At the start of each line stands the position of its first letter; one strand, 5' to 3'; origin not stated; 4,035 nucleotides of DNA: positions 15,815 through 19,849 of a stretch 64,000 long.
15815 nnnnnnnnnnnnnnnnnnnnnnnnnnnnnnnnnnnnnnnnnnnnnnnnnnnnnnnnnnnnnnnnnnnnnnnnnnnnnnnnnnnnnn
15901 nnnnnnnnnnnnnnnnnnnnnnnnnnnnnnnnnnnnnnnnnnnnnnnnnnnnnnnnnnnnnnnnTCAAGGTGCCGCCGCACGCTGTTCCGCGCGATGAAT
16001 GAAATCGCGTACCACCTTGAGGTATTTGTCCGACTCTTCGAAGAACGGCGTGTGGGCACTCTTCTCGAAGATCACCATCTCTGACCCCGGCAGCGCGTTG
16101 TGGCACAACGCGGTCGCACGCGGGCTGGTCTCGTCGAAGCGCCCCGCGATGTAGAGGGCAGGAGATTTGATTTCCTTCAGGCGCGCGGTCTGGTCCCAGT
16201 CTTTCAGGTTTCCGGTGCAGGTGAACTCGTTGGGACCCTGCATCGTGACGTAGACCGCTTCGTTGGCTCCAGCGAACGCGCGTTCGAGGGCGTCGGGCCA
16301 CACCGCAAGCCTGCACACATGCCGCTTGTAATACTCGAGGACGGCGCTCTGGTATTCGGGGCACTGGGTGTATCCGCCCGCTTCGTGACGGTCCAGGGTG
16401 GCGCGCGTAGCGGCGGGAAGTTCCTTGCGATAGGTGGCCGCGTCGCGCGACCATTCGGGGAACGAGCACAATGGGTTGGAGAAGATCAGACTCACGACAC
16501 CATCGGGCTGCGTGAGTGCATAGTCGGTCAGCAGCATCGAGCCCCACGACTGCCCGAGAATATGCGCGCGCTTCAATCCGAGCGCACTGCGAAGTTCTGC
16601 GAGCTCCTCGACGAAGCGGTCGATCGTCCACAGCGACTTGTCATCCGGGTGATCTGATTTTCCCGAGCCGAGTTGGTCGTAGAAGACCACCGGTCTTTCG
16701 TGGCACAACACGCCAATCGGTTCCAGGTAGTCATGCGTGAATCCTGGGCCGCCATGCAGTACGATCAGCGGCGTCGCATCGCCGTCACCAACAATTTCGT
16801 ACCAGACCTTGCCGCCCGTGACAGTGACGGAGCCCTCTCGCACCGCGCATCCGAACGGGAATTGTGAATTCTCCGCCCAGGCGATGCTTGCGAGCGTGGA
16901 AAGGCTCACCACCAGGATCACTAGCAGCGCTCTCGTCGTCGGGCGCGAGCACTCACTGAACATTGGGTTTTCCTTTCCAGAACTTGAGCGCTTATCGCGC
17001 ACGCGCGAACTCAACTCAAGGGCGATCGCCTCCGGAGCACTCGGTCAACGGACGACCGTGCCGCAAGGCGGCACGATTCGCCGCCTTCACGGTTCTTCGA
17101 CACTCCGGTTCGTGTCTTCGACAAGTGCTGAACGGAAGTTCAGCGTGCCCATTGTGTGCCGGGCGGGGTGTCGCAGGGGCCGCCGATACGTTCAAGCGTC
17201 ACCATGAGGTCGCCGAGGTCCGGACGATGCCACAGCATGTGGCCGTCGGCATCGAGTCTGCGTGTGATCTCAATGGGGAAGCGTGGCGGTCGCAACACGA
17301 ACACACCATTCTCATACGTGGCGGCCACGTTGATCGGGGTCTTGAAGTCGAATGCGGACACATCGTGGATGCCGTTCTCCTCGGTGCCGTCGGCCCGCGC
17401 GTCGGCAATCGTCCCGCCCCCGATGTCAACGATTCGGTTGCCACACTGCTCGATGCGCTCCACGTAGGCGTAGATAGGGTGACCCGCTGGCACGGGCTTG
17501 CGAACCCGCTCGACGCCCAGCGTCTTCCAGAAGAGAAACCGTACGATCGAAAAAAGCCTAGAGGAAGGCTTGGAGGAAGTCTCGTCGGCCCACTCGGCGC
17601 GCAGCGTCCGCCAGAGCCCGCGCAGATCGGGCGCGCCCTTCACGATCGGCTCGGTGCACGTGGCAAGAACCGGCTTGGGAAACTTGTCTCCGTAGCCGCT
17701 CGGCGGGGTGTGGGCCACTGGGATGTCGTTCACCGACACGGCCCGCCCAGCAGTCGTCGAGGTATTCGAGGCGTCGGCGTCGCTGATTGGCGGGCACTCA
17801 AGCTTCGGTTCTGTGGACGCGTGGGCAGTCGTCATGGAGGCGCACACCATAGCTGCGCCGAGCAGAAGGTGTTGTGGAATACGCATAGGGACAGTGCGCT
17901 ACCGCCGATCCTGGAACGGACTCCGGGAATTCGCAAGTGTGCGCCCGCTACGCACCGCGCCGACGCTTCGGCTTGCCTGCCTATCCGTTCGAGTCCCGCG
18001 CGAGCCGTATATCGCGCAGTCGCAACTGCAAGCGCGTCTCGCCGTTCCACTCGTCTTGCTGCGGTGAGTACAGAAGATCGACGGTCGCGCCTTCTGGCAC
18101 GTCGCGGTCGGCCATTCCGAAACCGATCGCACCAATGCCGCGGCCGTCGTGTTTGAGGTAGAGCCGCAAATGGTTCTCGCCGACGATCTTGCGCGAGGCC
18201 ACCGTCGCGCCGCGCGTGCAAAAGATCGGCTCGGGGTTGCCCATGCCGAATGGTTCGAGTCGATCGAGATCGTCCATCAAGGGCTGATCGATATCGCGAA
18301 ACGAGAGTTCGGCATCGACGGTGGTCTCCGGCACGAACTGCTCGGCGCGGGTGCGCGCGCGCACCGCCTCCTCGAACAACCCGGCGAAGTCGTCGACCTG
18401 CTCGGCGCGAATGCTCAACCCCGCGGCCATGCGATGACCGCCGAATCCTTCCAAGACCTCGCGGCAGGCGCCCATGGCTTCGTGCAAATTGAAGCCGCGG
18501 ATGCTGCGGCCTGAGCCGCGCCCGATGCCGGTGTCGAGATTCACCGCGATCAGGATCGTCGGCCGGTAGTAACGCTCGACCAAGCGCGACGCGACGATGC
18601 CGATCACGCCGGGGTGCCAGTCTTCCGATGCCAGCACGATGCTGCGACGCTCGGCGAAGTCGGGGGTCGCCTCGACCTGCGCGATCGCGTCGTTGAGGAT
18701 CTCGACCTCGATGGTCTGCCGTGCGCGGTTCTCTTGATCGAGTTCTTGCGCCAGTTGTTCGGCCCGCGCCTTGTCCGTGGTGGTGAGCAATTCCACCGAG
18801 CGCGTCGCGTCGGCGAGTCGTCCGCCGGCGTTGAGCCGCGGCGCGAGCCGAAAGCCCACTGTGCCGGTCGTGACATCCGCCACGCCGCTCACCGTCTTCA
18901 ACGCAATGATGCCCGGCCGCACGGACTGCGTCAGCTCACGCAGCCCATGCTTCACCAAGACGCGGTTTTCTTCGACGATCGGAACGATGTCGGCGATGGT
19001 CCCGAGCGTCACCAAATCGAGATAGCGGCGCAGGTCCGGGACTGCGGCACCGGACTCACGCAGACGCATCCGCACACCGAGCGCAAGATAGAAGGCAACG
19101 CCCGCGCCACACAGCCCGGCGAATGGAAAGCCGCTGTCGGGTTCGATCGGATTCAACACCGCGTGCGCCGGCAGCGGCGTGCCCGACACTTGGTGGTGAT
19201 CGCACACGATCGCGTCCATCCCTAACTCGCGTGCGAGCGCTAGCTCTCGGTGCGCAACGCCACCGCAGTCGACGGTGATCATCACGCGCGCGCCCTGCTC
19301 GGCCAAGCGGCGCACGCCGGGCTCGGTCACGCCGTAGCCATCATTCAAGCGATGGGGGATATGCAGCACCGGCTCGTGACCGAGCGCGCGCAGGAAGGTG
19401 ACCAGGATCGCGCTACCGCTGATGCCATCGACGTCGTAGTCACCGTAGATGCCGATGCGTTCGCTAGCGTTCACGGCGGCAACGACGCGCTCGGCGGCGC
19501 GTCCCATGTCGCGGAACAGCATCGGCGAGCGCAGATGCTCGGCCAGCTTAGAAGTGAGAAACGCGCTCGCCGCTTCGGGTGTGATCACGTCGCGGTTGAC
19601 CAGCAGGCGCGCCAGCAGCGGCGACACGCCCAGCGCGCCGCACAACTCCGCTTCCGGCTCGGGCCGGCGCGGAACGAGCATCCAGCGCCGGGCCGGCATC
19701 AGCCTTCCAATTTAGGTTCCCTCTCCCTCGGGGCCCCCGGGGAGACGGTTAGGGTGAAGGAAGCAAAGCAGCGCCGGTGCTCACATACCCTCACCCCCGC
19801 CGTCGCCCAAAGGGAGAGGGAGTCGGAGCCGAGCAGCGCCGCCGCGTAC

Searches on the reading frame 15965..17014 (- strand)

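Call 35: search_protein_families(library=pfam, proteins=[window:15965-17014:-], max_evalue=0.000001)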
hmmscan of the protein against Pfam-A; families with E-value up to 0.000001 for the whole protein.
window:15965-17014:- (349 aa): 3 families
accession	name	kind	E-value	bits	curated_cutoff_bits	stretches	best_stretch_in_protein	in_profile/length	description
PF00561.26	Abhydrolase_1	-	7.6e-27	95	25.8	1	82-327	2-244/245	alpha/beta hydrolase fold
PF12697.13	Abhydrolase_6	-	5e-12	47.4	26.3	1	83-331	1-214/217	Alpha/beta hydrolase family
PF12146.15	Hydrolase_4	-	1.6e-08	34.6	27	1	107-188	32-116/239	Serine aminopeptidase, S33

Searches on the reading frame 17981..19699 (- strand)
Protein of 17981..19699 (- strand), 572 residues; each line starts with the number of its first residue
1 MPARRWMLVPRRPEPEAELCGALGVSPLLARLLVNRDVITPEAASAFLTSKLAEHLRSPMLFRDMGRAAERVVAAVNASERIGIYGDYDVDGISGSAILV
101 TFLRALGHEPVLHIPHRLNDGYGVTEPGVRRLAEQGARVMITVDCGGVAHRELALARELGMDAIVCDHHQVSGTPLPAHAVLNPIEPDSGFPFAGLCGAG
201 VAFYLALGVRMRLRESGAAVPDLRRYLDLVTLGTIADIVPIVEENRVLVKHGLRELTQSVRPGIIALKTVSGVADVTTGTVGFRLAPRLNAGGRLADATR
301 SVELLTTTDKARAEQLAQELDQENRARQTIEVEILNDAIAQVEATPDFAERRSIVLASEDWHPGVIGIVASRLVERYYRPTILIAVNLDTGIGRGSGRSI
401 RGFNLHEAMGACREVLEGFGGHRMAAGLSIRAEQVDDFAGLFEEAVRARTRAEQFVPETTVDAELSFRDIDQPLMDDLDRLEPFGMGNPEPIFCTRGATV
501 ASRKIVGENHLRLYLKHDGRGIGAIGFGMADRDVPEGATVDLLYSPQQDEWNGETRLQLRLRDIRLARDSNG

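Call 35: search_protein_families(library=pfam, proteins=[window:17981-19699:-], max_evalue=0.000001)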
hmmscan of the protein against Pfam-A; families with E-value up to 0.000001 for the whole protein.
window:17981-19699:- (572 aa): 3 families
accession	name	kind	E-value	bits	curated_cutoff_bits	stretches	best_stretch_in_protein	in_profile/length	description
PF17768.7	RecJ_OB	-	1e-30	106.4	27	1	461-563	1-107/107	RecJ OB domain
PF01368.27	DHH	-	9.1e-22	78.1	28.1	1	81-234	1-125/125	DHH family, N-terminal domain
PF02272.25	DHHA1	-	2.5e-18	66.8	25.9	1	355-447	6-101/102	DHHA1 domain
